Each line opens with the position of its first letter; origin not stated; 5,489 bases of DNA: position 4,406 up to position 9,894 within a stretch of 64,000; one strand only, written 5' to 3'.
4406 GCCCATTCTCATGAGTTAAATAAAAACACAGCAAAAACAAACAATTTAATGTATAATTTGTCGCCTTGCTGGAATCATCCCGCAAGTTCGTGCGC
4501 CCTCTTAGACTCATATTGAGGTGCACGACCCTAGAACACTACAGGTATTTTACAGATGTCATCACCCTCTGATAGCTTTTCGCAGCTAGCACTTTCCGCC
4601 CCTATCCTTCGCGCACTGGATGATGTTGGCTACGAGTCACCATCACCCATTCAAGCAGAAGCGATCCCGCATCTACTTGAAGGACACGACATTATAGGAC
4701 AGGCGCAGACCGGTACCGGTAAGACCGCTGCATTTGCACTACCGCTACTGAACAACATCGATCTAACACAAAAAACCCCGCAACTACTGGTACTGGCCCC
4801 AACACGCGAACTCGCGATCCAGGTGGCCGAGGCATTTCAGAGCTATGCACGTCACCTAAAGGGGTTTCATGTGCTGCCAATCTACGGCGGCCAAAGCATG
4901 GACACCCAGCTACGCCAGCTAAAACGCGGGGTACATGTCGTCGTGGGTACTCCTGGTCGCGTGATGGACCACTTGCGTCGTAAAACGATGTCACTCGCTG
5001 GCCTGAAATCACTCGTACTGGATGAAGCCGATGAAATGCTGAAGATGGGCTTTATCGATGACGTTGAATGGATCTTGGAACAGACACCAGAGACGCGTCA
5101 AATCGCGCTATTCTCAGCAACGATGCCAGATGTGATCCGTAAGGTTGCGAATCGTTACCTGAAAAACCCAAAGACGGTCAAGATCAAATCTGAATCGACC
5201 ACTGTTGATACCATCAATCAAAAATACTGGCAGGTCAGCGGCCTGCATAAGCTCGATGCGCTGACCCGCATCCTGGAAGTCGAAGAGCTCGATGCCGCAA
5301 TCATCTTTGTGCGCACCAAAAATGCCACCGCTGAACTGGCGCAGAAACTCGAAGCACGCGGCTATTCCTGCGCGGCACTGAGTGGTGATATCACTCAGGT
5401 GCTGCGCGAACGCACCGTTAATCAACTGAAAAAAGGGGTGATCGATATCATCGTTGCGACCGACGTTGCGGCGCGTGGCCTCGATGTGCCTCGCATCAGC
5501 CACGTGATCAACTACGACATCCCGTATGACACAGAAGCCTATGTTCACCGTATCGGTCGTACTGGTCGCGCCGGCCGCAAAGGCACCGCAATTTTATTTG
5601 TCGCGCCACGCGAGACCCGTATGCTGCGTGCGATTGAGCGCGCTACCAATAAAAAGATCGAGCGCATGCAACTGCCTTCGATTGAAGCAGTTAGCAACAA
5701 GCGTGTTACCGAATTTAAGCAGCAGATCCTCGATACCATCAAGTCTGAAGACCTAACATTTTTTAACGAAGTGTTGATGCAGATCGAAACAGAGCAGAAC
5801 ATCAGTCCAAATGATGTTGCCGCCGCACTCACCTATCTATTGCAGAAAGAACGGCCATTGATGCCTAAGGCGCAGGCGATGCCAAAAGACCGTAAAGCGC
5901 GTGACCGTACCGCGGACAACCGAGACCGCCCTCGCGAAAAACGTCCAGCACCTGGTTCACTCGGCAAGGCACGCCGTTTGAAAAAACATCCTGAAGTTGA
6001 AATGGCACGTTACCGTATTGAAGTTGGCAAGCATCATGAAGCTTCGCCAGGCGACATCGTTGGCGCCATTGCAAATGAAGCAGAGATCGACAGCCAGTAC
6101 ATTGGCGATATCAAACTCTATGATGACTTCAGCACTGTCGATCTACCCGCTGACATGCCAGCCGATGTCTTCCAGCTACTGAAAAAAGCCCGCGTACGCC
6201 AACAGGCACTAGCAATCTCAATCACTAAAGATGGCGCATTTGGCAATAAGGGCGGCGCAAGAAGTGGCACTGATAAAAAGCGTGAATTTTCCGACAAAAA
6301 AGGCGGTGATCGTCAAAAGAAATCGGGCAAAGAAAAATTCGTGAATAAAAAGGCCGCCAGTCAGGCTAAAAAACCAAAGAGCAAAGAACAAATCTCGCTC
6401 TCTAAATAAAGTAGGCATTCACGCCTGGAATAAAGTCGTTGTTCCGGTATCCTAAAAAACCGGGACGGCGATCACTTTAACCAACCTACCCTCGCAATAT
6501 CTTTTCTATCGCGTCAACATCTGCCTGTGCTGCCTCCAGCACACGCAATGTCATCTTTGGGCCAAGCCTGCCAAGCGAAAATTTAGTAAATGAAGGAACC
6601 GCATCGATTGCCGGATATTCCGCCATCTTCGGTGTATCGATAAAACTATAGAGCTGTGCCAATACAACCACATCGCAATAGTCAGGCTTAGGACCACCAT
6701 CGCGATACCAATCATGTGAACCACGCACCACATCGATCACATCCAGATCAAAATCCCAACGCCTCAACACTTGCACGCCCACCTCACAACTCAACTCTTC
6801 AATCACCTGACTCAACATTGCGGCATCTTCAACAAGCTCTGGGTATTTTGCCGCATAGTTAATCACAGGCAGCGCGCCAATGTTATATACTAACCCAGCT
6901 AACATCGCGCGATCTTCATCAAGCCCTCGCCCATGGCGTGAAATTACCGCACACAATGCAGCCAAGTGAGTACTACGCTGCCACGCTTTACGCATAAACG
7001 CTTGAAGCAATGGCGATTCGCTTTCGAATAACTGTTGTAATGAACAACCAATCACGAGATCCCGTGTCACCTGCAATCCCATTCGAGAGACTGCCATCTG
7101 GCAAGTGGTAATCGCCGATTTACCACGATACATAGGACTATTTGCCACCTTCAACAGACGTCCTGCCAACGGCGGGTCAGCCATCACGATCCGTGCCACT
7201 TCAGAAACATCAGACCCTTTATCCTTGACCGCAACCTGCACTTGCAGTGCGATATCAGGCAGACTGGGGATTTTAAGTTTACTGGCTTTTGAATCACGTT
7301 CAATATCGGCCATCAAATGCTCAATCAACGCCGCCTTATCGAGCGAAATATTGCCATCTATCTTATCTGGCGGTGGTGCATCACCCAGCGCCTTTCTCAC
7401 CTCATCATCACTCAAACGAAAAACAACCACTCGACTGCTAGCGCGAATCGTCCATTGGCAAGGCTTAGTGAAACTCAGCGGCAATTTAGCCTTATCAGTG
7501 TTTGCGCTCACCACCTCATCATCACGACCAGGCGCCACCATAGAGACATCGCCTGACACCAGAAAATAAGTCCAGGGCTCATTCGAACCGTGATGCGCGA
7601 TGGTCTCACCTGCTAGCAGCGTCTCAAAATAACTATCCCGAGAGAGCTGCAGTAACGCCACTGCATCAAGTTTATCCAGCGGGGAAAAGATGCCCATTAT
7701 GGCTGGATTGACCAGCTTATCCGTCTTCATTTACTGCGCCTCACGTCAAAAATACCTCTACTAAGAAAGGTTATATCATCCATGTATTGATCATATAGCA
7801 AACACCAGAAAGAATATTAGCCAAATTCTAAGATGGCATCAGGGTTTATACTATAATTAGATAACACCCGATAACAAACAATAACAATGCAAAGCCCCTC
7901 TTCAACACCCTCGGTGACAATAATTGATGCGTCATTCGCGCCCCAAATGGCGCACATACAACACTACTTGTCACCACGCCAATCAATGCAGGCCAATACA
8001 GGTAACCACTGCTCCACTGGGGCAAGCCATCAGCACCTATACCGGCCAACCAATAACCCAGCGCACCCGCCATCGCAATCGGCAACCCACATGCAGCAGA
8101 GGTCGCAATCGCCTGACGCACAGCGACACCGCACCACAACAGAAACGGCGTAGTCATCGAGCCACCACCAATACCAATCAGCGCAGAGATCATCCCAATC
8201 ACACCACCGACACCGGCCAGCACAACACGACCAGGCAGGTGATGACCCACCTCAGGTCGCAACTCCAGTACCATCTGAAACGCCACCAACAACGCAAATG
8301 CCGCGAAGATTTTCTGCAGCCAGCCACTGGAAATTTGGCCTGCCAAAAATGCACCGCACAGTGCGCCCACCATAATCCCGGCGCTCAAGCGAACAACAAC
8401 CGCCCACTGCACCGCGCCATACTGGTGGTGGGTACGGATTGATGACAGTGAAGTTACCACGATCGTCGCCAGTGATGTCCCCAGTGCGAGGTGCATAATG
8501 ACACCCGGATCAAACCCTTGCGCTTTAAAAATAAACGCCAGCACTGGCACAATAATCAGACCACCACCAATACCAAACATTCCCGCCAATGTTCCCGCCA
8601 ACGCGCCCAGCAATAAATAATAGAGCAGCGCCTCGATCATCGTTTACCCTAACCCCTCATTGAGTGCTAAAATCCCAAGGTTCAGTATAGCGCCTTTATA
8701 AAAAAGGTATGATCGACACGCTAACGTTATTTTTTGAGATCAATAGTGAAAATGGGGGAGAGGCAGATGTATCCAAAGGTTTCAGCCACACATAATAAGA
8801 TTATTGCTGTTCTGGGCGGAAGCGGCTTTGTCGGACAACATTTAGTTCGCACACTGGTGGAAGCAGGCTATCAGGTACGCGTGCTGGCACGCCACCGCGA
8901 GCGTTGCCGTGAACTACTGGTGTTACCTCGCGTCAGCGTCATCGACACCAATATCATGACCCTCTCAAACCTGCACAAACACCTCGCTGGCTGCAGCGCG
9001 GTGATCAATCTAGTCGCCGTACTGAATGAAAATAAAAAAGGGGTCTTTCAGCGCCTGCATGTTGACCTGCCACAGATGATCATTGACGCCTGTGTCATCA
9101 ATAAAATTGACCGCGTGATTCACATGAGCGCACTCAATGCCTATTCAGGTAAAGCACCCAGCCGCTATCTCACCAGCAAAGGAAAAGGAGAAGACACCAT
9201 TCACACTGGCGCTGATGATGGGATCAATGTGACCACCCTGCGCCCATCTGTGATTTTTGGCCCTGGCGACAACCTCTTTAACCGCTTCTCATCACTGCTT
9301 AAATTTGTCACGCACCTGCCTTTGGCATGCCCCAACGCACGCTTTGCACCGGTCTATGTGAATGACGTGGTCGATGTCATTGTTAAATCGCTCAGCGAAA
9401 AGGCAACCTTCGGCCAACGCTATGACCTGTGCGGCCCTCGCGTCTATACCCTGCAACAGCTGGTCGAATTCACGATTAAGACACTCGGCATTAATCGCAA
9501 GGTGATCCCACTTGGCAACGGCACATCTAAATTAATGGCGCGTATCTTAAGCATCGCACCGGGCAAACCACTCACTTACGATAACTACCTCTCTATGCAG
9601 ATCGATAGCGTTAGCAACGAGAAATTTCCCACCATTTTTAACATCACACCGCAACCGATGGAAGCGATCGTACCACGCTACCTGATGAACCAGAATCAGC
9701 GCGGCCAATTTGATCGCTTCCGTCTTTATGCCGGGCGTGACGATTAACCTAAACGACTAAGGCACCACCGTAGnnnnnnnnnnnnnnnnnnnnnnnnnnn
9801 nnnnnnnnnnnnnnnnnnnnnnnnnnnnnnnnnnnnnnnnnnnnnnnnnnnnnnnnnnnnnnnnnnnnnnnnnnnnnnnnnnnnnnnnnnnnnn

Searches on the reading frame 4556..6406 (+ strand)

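Call 24: search_protein_families(library=pfam, proteins=[window:4556-6406:+], max_evalue=0.00001)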
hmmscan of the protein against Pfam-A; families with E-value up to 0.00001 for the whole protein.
window:4556-6406:+ (617 aa): 5 families
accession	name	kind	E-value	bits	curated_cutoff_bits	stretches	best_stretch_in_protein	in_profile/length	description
PF00270.35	DEAD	-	1.7e-53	181.2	26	1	30-196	1-166/167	DEAD/DEAH box helicase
PF00271.37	Helicase_C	-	4.6e-33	114.2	23.5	1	232-340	2-110/110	Helicase conserved C-terminal domain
PF03880.21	DbpA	-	2.7e-23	82.3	25.6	1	485-555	1-71/72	DbpA RNA binding domain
PF25399.1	DeaD_dimer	-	2.9e-20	72.5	23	1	374-439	1-66/67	RNA helicase DeaD dimerization domain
PF04851.21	ResIII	-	3.2e-07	30.9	22.5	1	30-190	5-162/164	Type III restriction enzyme, res subunit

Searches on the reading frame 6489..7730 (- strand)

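Call 24: search_protein_families(library=pfam, proteins=[window:6489-7730:-], max_evalue=0.00001)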
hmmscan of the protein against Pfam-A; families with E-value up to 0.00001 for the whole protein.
window:6489-7730:- (414 aa): 1 family
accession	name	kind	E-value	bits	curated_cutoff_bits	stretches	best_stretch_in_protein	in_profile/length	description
PF08668.18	HDOD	-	3.8e-41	141.2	22.9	1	154-340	1-195/196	HDOD domain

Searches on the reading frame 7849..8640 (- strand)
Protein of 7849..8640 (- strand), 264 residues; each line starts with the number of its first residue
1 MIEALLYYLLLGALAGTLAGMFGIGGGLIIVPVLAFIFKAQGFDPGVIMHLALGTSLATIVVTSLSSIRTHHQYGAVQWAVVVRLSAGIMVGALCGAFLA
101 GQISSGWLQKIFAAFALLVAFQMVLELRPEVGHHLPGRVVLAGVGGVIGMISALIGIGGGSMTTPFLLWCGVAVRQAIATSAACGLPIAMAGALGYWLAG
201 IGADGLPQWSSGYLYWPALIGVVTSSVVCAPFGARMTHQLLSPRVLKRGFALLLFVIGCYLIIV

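Call 36: search_protein_families(library=pfam, proteins=[window:7849-8640:-], max_evalue=0.0001)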
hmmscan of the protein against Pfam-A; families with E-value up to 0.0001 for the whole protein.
window:7849-8640:- (264 aa): 1 family
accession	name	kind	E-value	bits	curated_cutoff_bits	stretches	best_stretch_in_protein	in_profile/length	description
PF01925.25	TauE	-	1.3e-53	182.6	32.6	1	8-261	1-237/237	Sulfite exporter TauE/SafE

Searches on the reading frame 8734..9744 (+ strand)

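Call 36: search_protein_families(library=pfam, proteins=[window:8734-9744:+], max_evalue=0.0001)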
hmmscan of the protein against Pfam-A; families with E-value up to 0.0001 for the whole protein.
window:8734-9744:+ (337 aa): 6 families
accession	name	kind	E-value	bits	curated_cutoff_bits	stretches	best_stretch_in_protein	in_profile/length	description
PF01370.27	Epimerase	-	4.2e-18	66.1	20.9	1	24-225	1-230/240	NAD dependent epimerase/dehydratase family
PF01073.25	3Beta_HSD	-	1.1e-17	64.4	22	1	25-218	1-227/280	3-beta hydroxysteroid dehydrogenase/isomerase family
PF13460.12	NAD_binding_10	-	3.8e-16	59.9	27.2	1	28-173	1-145/184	NAD(P)H-binding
PF05368.20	NmrA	-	6e-09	36.4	27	1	21-142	2-119/298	NmrA-like family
PF07993.18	NAD_binding_4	-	4e-07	29.9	20.1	0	95-177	138-211/258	Male sterility protein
PF16363.11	GDP_Man_Dehyd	-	2e-05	24.7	27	0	26-58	2-39/332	GDP-mannose 4,6 dehydratase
